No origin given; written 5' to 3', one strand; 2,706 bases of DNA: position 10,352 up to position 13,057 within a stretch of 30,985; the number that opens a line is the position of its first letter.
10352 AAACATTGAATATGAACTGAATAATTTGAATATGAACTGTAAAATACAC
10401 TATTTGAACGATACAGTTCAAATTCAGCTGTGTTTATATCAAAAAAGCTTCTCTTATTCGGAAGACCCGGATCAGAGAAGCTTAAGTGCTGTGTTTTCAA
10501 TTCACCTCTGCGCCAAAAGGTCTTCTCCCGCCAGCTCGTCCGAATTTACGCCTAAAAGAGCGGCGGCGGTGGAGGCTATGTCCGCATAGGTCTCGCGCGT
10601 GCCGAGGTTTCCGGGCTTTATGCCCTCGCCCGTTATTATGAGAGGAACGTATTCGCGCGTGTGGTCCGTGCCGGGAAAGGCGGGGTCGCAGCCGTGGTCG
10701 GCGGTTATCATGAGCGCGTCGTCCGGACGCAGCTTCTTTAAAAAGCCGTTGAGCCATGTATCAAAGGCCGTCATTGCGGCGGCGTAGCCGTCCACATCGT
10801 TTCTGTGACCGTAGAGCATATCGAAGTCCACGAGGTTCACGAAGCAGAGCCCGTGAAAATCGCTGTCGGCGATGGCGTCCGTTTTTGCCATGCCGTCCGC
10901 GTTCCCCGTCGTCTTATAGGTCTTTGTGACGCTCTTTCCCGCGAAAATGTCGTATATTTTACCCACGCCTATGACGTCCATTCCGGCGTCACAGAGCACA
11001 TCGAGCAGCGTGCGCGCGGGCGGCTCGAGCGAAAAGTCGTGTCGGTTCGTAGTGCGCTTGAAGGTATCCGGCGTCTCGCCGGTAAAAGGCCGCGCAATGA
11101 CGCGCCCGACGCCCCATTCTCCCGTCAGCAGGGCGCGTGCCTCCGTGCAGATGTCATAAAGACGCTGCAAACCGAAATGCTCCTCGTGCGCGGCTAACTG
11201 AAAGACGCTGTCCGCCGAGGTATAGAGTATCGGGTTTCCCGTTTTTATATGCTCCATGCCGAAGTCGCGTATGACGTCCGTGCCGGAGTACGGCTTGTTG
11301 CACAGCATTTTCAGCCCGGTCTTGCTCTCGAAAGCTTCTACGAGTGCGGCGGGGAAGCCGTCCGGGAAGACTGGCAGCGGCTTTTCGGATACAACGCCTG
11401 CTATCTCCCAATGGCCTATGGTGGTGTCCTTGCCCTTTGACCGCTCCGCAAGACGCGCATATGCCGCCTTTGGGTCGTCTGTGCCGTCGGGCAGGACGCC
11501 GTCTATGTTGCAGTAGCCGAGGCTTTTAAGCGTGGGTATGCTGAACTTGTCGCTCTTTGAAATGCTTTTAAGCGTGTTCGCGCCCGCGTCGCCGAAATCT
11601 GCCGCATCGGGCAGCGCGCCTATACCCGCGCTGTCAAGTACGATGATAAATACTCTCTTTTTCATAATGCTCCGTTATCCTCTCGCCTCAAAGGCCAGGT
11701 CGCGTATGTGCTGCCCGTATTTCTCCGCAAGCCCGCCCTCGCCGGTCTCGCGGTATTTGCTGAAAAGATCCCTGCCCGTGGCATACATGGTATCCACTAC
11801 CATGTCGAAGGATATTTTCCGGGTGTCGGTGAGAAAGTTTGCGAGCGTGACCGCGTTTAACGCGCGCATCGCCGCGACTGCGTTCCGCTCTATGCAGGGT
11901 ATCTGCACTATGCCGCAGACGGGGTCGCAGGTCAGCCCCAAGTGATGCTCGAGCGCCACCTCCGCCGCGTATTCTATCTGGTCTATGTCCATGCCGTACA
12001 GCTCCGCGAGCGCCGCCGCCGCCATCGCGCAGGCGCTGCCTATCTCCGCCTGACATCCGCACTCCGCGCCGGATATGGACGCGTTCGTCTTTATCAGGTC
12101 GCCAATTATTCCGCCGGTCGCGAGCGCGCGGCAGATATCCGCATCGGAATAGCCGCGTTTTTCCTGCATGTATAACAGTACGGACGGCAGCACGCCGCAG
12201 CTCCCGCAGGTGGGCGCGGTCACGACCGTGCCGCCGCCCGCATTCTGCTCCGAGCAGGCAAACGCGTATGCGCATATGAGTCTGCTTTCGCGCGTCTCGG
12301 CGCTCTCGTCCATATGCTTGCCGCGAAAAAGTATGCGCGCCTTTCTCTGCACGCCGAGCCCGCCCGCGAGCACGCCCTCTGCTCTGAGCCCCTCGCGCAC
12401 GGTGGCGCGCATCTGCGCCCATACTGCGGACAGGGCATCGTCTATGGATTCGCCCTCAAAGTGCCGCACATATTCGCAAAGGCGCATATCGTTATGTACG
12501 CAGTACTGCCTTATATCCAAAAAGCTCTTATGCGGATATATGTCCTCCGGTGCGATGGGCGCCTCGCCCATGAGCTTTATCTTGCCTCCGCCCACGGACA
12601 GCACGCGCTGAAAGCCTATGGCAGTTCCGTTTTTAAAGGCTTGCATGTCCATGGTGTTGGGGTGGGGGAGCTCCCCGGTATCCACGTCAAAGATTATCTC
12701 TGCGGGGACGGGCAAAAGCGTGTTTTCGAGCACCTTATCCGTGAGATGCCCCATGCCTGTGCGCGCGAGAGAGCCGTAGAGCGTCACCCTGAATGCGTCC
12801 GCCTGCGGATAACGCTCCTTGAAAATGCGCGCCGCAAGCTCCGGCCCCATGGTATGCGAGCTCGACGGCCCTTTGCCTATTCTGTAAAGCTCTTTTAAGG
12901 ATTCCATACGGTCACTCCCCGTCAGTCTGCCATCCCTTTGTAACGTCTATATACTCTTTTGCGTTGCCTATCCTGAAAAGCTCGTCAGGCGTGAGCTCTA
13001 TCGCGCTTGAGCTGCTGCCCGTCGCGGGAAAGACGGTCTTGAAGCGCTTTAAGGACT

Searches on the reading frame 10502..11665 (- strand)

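Call 73: search_protein_families(library=pfam, proteins=[window:10502-11665:-], max_evalue=0.00001)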
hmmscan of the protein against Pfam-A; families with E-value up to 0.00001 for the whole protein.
window:10502-11665:- (387 aa): 1 family
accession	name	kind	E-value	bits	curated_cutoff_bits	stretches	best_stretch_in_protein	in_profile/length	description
PF01676.23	Metalloenzyme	-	2.4e-36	126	24.3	1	3-374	1-251/252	Metalloenzyme superfamily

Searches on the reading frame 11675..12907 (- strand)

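Call 73: search_protein_families(library=pfam, proteins=[window:11675-12907:-], max_evalue=0.00001)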
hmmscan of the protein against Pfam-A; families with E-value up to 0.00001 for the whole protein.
window:11675-12907:- (410 aa): 2 families
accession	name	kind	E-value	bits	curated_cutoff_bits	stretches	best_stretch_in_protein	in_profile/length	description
PF03313.21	SDH_alpha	-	3.1e-73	247.1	26.4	1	151-394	22-260/260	Serine dehydratase alpha chain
PF03315.21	SDH_beta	-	1.5e-20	74.5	26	1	3-59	1-63/155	Serine dehydratase beta chain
